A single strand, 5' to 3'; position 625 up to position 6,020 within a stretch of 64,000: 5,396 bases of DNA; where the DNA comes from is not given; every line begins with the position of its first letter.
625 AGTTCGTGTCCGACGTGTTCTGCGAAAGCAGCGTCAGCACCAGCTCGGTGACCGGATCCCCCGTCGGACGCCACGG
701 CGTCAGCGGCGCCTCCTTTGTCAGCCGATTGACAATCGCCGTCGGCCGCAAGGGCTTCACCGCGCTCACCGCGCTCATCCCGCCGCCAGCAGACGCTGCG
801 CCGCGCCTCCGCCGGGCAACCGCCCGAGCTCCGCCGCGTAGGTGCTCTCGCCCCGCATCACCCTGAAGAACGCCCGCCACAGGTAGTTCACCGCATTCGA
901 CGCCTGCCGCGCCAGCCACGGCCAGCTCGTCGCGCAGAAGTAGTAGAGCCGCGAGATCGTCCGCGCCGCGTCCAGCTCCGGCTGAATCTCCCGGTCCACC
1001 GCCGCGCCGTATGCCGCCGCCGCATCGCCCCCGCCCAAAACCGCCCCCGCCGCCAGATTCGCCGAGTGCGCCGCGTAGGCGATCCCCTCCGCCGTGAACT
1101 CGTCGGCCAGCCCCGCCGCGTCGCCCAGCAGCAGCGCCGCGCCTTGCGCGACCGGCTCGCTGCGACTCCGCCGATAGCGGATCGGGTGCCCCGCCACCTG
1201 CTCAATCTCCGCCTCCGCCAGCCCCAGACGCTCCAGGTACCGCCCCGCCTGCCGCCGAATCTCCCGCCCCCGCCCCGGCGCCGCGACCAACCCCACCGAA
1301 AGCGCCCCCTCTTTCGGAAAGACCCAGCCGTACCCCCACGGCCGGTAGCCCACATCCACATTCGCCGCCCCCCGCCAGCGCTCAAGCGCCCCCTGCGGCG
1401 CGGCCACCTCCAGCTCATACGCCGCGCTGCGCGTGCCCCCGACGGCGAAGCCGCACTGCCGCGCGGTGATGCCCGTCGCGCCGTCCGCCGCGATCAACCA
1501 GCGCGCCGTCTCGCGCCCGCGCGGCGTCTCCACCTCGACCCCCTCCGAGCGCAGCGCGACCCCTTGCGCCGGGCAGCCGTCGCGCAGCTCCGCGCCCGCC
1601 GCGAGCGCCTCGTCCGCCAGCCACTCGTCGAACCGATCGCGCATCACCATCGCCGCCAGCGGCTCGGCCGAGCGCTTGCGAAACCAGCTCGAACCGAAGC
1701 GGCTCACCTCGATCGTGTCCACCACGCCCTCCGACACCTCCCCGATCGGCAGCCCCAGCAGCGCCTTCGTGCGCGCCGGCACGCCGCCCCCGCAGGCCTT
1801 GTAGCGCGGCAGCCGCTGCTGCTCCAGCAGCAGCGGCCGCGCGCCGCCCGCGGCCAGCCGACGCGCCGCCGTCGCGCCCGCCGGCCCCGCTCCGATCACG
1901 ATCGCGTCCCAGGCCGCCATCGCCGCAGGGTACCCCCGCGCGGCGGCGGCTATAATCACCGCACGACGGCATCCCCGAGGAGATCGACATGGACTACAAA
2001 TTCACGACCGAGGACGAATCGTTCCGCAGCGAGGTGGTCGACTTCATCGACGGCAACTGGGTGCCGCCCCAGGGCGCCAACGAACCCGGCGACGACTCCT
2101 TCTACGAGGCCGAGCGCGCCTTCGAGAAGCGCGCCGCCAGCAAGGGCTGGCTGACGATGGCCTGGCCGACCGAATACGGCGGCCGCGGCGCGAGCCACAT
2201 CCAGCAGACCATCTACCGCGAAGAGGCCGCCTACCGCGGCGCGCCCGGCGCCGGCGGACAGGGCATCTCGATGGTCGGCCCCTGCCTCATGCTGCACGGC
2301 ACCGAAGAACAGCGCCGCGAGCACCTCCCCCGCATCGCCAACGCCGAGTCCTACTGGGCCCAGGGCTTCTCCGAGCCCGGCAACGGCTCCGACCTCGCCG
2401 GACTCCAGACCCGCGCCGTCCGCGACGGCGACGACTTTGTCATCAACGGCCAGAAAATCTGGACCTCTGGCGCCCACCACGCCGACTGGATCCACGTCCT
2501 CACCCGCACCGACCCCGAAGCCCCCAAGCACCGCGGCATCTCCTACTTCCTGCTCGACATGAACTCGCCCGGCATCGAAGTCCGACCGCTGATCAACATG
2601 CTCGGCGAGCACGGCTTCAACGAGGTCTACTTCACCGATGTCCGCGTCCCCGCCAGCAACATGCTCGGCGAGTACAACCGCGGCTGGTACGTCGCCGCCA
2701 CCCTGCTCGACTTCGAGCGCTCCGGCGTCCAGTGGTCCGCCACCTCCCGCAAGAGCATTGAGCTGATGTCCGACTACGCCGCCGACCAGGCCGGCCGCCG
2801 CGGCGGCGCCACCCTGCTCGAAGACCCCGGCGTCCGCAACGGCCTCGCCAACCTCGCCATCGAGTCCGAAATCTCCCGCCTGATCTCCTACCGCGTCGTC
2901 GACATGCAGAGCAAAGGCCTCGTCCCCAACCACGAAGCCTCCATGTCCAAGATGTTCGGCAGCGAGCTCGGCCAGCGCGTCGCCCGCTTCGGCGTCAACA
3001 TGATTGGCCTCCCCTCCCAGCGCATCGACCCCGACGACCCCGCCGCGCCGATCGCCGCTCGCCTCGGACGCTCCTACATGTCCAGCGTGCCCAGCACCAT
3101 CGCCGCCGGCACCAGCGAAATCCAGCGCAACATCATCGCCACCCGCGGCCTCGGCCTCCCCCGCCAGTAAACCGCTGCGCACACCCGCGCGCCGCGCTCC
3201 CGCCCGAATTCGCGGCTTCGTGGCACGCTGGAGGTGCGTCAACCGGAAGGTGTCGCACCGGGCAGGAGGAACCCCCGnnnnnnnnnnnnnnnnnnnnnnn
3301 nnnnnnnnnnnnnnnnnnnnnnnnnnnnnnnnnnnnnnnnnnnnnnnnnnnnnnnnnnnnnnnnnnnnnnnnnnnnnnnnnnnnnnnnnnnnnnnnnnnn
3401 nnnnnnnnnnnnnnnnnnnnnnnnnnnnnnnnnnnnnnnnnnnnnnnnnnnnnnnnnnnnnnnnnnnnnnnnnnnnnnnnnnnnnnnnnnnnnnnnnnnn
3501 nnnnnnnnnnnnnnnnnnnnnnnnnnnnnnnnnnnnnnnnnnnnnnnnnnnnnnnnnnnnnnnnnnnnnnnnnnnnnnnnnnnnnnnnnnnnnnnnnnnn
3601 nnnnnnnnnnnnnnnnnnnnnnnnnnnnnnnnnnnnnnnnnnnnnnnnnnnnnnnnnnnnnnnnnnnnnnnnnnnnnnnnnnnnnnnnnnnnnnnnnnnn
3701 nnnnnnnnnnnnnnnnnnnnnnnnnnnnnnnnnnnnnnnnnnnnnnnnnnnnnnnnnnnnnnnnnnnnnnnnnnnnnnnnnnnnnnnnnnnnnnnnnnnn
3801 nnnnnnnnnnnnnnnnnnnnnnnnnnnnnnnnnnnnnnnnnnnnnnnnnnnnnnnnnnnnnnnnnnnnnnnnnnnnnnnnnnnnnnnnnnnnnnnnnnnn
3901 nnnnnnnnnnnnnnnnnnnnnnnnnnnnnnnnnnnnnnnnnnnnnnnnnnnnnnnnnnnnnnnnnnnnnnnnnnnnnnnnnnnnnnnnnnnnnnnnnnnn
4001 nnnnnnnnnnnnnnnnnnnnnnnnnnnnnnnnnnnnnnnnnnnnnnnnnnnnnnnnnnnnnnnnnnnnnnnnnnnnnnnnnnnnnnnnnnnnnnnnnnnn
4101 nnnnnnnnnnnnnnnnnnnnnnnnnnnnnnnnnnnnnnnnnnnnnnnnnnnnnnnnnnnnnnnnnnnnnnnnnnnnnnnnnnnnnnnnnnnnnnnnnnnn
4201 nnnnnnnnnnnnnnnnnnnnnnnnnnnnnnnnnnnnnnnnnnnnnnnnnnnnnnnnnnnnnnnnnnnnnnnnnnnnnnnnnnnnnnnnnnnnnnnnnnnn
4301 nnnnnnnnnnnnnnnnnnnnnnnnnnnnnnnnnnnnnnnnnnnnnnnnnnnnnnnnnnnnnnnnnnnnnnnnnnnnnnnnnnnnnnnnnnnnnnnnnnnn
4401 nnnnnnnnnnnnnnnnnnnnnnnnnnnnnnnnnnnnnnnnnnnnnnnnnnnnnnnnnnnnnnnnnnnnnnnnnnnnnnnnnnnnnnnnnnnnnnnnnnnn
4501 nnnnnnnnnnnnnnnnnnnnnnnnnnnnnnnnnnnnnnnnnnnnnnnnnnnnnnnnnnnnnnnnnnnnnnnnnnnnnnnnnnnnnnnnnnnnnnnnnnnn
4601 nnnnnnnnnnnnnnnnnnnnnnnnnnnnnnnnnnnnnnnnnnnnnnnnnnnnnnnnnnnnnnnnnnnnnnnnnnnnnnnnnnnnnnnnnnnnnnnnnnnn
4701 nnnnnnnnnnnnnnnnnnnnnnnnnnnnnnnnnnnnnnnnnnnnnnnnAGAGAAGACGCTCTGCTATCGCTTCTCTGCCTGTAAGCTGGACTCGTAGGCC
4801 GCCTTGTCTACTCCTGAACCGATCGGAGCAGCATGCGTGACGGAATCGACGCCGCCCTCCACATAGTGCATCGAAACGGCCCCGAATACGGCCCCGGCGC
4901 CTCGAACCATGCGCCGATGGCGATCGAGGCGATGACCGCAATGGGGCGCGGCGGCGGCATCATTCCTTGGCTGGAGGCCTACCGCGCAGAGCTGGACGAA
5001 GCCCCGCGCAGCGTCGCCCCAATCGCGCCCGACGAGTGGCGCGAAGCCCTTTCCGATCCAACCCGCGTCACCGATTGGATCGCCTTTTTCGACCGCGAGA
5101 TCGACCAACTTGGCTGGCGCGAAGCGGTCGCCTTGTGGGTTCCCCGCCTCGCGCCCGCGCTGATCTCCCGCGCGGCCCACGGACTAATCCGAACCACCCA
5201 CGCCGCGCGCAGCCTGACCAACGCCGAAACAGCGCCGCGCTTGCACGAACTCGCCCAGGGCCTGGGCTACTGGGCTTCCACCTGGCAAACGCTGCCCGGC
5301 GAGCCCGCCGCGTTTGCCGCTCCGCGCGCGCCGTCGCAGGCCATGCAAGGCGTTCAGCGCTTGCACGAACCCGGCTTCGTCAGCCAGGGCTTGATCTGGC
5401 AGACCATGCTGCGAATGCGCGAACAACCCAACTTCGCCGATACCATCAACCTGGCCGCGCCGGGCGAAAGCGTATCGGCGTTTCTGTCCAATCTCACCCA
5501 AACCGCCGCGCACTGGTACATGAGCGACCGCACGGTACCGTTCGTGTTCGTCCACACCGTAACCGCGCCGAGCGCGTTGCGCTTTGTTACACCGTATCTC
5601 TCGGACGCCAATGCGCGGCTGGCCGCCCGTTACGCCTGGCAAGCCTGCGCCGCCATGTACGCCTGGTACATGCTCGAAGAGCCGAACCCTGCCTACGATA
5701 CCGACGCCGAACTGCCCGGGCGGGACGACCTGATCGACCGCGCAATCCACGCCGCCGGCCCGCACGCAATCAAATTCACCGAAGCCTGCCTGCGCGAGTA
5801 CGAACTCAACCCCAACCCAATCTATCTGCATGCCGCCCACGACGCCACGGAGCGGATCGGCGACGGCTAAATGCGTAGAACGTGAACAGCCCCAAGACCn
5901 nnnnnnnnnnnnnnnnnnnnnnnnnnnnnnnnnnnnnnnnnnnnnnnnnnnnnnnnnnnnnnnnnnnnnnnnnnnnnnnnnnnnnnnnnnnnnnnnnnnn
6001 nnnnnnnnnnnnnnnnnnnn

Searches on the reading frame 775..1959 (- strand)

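Call 13: search_protein_families(library=pfam, proteins=[window:775-1959:-], max_evalue=0.00001)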
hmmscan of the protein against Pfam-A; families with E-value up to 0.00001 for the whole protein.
window:775-1959:- (394 aa): 2 families
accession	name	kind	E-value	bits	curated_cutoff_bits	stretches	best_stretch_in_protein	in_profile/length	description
PF01494.25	FAD_binding_3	-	2.4e-11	43.9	22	1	18-293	3-304/349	FAD binding domain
PF01266.30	DAO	-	3.7e-08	33.7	27.9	0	18-51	1-34/353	FAD dependent oxidoreductase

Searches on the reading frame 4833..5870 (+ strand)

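Call 13: search_protein_families(library=pfam, proteins=[window:4833-5870:+], max_evalue=0.00001)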
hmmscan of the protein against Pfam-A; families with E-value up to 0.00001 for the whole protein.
window:4833-5870:+ (345 aa): 1 family
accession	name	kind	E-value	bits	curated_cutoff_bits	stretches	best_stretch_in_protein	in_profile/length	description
PF14027.11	Questin_oxidase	-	1.2e-12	48.6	27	1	24-318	2-339/340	Questin oxidase-like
